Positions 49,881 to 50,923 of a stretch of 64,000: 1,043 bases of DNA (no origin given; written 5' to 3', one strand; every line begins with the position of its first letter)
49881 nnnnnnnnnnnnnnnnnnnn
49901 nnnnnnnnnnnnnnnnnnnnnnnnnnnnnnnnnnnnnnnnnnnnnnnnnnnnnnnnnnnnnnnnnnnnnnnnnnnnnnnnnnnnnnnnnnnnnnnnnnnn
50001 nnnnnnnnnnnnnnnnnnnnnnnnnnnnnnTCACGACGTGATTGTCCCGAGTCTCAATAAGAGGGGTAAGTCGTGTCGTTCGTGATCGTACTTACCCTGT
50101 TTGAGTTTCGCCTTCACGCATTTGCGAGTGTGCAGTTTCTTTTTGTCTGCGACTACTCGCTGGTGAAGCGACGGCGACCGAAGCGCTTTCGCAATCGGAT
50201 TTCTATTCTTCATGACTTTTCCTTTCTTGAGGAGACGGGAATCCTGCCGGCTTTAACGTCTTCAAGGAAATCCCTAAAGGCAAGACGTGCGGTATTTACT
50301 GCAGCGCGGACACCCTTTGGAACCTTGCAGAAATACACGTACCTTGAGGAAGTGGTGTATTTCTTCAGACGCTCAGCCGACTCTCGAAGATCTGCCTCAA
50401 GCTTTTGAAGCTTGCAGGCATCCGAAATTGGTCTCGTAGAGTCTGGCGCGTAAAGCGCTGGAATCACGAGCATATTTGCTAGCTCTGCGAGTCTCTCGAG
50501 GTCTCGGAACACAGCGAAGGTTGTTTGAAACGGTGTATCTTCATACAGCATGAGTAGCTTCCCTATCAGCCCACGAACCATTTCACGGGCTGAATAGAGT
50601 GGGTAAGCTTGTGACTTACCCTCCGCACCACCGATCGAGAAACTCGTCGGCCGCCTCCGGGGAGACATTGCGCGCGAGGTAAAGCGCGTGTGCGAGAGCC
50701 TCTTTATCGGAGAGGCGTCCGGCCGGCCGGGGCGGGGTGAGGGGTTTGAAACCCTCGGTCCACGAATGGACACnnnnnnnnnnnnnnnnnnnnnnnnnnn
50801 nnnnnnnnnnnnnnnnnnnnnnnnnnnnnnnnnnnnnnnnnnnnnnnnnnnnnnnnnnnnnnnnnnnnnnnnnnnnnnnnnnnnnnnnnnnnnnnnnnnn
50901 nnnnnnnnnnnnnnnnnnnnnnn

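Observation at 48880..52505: GC-rich islet next to the tRNA cluster; a 2.7-kb segment bounded by perfect 43-bp direct repeats carries an ArfA-like ORF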

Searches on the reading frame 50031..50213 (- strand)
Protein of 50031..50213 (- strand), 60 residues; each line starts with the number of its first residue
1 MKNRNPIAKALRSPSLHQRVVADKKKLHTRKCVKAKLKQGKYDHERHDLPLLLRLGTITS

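Call 7: search_protein_families(library=pfam, max_evalue=1, proteins=[window:50031-50213:-])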
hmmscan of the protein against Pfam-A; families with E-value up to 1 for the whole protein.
window:50031-50213:- (60 aa): 1 family
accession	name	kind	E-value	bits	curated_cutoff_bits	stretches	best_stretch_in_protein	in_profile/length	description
PF23876.1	DUF7230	-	0.022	15.3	27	1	1-41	1-36/42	Family of unknown function (DUF7230)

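Call 8: search_protein_families(library=phrogs, max_evalue=0.1, proteins=[window:50031-50213:-])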
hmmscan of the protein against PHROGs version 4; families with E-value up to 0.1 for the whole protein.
window:50031-50213:- (60 aa): 2 families
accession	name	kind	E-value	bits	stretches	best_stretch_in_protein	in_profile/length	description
phrog_20887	-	unknown function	3.9e-05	24.5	1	1-36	1-35/46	-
phrog_2701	-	unknown function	0.041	14.9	1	1-31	2-36/46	-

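Call 9: search_protein_families(library=ncbifam, max_evalue=1, proteins=[window:50031-50213:-])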
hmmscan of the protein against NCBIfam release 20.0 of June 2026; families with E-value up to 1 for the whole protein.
window:50031-50213:- (60 aa): 0 families

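Call 31: find_homologous_proteins(query=window:50031-50213:-, max_evalue=0.01)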
Query window:50031-50213:-: no candidate shares three 5-residue words with the query. No homologue found.

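Call 32: search_dna_similar(query=window:50031-50213:-, collection=phages, mode=protein, max_evalue=1, max_rows=25)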
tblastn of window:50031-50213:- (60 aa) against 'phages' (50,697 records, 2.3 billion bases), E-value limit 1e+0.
Records with a match: 63; places in all: 63; records where one place covers at least 80% of the query: 0.
Best place of each record, by identity: 60-80% 2; <60% 61.
By first word of the organism name: Acinetobacter 61; Tegunavirus 1; Ochrobactrum 1.
By host as written in the record: Acinetobacter baumannii 17; Acinetobacter johnsonii 6; - 5; Acinetobacter baumannii (Acibaumc1) 3; Acinetobacter baumannii (clinical strain AB09V) 2; Acinetobacter baumannii AB5075 2; Acinetobacter baumannii strain MAR15-4162 2; Acinetobacter baumannii strain LUH3713 2; and 17 more.
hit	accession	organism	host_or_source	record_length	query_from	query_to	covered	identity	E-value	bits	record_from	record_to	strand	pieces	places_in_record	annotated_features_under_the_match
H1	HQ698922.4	Acinetobacter phage ZZ1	Acinetobacter baumannii (clinical ...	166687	1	44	73%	40.0%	4e-2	35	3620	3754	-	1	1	hypothetical protein (x3)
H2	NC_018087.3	Acinetobacter phage ZZ1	Acinetobacter baumannii (clinical ...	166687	1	44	73%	40.0%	4e-2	35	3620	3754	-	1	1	hypothetical protein (x3)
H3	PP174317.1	Acinetobacter phage vB_AbaSt_W16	Acinetobacter baumannii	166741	1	44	73%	40.0%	4e-2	35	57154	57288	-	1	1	hypothetical protein (x3)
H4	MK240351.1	Acinetobacter phage Henu6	Acinetobacter baumannii ATCC19606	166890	1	44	73%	40.0%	4e-2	35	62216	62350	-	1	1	hypothetical protein (x2)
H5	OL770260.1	Acinetobacter phage AB-Navy71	Acinetobacter baumannii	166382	1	38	63%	46.2%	3e-1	33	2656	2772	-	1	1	hypothetical protein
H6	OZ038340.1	Tegunavirus sp. BRC001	-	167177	1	38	63%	46.2%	3e-1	33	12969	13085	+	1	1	hypothetical protein (x2)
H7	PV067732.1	Acinetobacter phage vB_AbaS-Bhz15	Acinetobacter baumannii DSM 25645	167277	1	38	63%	46.2%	3e-1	33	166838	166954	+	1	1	hypothetical protein (x2)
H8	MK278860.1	Acinetobacter phage AbTZA1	Acinetobacter baumannii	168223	1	38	63%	46.2%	3e-1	33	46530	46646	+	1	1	hypothetical protein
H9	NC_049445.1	Acinetobacter phage AbTZA1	Acinetobacter baumannii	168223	1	38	63%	46.2%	3e-1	33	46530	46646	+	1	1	hypothetical protein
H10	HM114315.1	Acinetobacter phage 133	Acinetobacter johnsonii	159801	1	31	52%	54.8%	6e-2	35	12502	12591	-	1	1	hypothetical protein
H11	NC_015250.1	Acinetobacter phage 133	Acinetobacter johnsonii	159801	1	31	52%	54.8%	6e-2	35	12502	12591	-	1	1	hypothetical protein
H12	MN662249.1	Acinetobacter phage Stupor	Acinetobacter baumannii strain RES-2281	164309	4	38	58%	45.7%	1e-1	34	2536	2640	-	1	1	hypothetical protein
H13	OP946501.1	Acinetobacter phage vB_AbaM_DLP1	Acinetobacter baumannii AB5075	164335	4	38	58%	45.7%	1e-1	34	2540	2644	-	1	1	hypothetical protein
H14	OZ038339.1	Acinetobacter phage vB_AbaM_Konradin-v2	-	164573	4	38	58%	45.7%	1e-1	34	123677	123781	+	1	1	hypothetical protein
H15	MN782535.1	Acinetobacter phage vB_AbaM_Lazarus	Acinetobacter baumannii strain ...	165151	4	38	58%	45.7%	1e-1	34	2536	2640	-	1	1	hypothetical protein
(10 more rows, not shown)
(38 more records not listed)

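Call 33: search_solved_structures(query=window:50031-50213:-, max_evalue=10, show_alignments=3)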
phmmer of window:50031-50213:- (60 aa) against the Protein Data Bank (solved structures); distinct sequences matched with E-value up to 10: 1.
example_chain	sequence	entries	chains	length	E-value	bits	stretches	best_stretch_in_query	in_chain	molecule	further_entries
8iuf_B7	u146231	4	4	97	0.2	15.3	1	19-51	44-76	NDUFB7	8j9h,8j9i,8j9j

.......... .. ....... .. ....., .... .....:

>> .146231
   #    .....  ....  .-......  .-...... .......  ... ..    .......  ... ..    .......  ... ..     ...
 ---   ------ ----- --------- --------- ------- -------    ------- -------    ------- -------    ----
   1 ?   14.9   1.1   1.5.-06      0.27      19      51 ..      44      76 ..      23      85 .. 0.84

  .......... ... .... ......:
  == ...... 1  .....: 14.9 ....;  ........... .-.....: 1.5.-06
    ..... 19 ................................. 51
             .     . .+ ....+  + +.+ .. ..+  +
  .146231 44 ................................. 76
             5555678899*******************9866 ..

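Call 37: search_protein_families(library=pfam, max_evalue=10, proteins=[window:50031-50213:-])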
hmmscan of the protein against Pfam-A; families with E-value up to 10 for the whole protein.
window:50031-50213:- (60 aa): 1 family
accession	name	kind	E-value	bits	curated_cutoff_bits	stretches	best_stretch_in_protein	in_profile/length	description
PF23876.1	DUF7230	-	0.022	15.3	27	1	1-41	1-36/42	Family of unknown function (DUF7230)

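Call 41: search_protein_representatives(protein=window:50031-50213:-)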
Query: 60 residues. Proteins with E-value up to 0.001 (for the whole library): 6; up to 1e-10: 2; up to 1e-30: 0. The best 6 are listed.
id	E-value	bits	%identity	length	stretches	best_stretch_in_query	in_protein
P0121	1.0e-15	72.5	70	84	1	1-57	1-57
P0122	5.4e-13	64.0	62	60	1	1-58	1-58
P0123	5.0e-10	54.7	62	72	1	3-53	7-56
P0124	1.2e-07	47.3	53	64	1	3-47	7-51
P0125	7.3e-06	41.7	59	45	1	3-43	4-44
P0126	8.1e-05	38.4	51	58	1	1-45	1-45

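Call 44: search_solved_structures(query=A2, max_evalue=10, show_alignments=3)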
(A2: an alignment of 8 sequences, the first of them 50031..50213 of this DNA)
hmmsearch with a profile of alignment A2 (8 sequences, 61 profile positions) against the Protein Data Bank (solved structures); distinct sequences matched with E-value up to 10: 2.
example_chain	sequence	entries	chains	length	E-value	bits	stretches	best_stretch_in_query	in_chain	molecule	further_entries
9k3w_A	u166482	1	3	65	0.76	13.1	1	10-58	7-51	Transcriptional regulator, PbsX family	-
6fwv_A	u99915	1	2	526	1.2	12.5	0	25-54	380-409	Collagen Adhesion protein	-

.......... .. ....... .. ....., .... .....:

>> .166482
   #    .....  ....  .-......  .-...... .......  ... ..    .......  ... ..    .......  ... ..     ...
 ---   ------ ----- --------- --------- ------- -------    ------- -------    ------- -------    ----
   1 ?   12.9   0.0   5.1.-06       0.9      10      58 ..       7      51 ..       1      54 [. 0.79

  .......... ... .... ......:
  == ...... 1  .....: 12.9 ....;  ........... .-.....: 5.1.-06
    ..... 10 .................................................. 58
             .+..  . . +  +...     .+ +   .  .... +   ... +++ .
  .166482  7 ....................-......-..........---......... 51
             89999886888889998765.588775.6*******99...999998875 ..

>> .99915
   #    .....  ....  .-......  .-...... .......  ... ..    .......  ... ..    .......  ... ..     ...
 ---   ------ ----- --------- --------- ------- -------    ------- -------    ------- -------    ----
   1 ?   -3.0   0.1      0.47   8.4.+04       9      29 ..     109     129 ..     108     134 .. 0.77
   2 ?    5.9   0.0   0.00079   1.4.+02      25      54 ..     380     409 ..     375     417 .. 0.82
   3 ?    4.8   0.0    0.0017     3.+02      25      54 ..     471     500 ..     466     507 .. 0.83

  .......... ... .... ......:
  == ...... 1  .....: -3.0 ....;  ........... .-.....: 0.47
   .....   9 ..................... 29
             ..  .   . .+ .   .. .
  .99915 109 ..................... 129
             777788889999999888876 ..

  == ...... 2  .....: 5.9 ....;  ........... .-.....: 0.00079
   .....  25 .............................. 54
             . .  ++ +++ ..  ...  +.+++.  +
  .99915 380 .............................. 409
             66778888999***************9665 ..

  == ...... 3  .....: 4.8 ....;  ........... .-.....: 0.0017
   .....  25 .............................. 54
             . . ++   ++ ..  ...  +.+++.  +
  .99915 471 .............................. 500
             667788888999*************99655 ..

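Call 45: search_protein_families(library=pfam, alignment_id=A2, max_evalue=10)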
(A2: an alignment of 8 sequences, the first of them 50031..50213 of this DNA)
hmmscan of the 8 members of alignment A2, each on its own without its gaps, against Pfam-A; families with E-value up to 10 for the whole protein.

A. member 1, window:50031-50213:- (60 aa): 1 family
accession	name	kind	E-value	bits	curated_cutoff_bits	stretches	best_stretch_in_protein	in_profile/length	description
PF23876.1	DUF7230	-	0.022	15.3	27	1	1-41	1-36/42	Family of unknown function (DUF7230)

B. families by the number of members that match (of 8 scanned): 4 families
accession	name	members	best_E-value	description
PF23876.1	DUF7230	7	1.3e-05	Family of unknown function (DUF7230)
PF15730.10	DUF4680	1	0.012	Domain of unknown function (DUF4680)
PF23312.1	UBA_SIK3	1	0.093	Protein kinase SIK3 UBA domain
PF11093.13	Mitochondr_Som1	1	0.13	Mitochondrial export protein Som1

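Call 61: search_protein_families(library=padloc, max_evalue=0.1, proteins=[window:50031-50213:-])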
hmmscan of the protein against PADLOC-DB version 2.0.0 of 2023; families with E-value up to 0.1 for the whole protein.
window:50031-50213:- (60 aa): 0 families

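Call 88: find_related_loci(query=A2, collection=metagenome_contigs, flank=4000)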
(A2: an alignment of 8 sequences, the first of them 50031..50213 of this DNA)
Query A2 (60 aa) in metagenome_contigs; peptide patterns used: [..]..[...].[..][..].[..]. (x = any residue, [..] = any of these).
123 stretches matched a pattern; 48 encode a relative of the query (tblastn E <= 1e-3); 48 distinct loci.
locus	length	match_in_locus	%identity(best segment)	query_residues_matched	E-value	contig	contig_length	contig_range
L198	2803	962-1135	71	1-58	3e-22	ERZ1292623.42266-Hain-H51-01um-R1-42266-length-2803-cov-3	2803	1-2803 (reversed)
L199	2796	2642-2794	75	1-51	6e-17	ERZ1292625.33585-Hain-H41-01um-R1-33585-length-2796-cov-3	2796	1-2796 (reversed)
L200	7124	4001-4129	63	2-44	5e-13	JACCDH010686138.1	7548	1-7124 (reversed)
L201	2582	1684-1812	63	2-44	5e-13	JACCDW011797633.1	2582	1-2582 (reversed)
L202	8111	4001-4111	68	1-35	6e-9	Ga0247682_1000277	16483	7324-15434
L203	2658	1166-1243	69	1-26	1e-7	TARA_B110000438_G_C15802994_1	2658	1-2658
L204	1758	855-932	65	1-26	4e-7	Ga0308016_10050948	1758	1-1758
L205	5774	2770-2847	65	1-26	4e-7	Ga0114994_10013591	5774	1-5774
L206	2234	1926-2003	65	1-26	4e-7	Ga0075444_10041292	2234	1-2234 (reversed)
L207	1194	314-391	65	1-26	4e-7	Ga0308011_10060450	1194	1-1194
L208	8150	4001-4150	46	4-55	2e-6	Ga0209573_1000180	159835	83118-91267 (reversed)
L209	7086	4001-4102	59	1-34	2e-6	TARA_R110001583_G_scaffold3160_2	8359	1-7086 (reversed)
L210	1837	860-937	62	1-26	2e-6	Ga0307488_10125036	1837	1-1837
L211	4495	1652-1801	46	4-55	2e-6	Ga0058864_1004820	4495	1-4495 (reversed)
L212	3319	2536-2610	68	1-25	3e-6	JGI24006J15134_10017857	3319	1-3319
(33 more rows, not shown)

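Call 100: find_encoding_contigs(protein=P0122, flank=3000, max_places=3)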
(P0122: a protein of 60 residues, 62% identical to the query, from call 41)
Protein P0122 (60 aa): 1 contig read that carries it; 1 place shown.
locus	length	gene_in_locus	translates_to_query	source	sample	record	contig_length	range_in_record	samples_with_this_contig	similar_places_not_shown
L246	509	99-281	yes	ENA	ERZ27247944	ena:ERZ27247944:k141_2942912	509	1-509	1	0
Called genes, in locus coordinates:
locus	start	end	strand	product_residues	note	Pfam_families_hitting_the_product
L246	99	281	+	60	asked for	-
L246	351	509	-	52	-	?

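Call 101: find_encoding_contigs(protein=P0123, flank=3000, max_places=3)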
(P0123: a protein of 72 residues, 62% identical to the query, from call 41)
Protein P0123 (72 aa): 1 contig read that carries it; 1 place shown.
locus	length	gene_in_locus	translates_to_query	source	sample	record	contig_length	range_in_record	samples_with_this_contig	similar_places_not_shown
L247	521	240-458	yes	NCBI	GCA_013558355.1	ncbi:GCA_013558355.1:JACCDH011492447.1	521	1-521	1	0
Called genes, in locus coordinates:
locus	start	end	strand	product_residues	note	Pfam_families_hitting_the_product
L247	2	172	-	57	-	?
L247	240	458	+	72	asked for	-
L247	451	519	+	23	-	?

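Call 102: find_encoding_contigs(protein=P0124, flank=3000, max_places=3)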
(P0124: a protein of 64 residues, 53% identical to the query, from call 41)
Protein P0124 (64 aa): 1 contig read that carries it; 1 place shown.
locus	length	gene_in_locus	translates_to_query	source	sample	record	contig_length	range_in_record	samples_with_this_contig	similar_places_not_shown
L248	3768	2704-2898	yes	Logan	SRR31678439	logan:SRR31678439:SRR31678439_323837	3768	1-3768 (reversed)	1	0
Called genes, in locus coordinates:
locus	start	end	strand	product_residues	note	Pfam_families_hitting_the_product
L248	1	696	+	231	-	?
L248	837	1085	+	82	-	-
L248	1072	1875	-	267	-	PF01978:TrmB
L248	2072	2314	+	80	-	-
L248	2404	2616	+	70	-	-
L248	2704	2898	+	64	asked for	-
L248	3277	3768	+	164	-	?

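Call 103: find_encoding_contigs(protein=P0125, flank=3000, max_places=3)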
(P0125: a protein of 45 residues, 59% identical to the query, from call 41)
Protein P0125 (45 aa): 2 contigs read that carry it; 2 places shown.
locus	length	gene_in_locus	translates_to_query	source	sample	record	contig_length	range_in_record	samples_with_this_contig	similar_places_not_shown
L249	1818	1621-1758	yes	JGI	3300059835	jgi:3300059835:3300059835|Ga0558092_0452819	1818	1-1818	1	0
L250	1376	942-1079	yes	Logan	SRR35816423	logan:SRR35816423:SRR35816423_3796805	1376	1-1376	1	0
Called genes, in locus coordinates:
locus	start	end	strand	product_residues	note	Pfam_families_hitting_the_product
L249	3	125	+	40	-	?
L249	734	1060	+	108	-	-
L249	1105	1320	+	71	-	-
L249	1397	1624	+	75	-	-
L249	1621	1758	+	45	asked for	-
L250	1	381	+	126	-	?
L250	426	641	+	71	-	-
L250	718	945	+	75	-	-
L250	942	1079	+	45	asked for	-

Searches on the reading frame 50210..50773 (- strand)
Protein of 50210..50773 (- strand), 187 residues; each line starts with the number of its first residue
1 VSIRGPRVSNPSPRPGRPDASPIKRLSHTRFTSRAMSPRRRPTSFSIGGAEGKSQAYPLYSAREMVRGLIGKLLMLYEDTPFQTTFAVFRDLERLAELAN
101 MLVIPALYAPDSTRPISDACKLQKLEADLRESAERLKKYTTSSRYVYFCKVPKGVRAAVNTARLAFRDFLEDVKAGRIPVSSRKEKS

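Call 7: search_protein_families(library=pfam, max_evalue=1, proteins=[window:50210-50773:-])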
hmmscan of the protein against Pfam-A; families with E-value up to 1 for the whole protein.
window:50210-50773:- (187 aa): 1 family
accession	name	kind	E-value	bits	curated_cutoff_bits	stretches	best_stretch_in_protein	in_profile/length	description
PF08344.16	TRP_2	-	0.052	14.2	27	0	73-98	33-58/63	Transient receptor ion channel II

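Call 8: search_protein_families(library=phrogs, max_evalue=0.1, proteins=[window:50210-50773:-])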
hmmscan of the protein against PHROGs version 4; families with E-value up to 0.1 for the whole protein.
window:50210-50773:- (187 aa): 0 families

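Call 9: search_protein_families(library=ncbifam, max_evalue=1, proteins=[window:50210-50773:-])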
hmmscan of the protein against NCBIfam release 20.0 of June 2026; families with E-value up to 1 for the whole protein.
window:50210-50773:- (187 aa): 1 family
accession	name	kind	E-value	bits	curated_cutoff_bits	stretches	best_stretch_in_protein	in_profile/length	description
NF010933.0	PRK14353.1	equivalog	0.088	11.4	505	1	56-113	85-141/453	bifunctional UDP-N-acetylglucosamine diphosphorylase/glucosamine-1-phosphate N-acetyltransferase GlmU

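Call 61: search_protein_families(library=padloc, max_evalue=0.1, proteins=[window:50210-50668:-])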
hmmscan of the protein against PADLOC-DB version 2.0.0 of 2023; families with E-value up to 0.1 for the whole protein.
window:50210-50668:- (152 aa): 0 families

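Call 66: find_homologous_proteins(query=window:50210-50668:-, max_evalue=0.01)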
Query window:50210-50668:- (152 aa): 1 proteins with E <= 0.01 among 49 candidates.
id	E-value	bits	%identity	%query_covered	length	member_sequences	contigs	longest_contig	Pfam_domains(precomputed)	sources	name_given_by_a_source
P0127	2.8e-89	314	98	100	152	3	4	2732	-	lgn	-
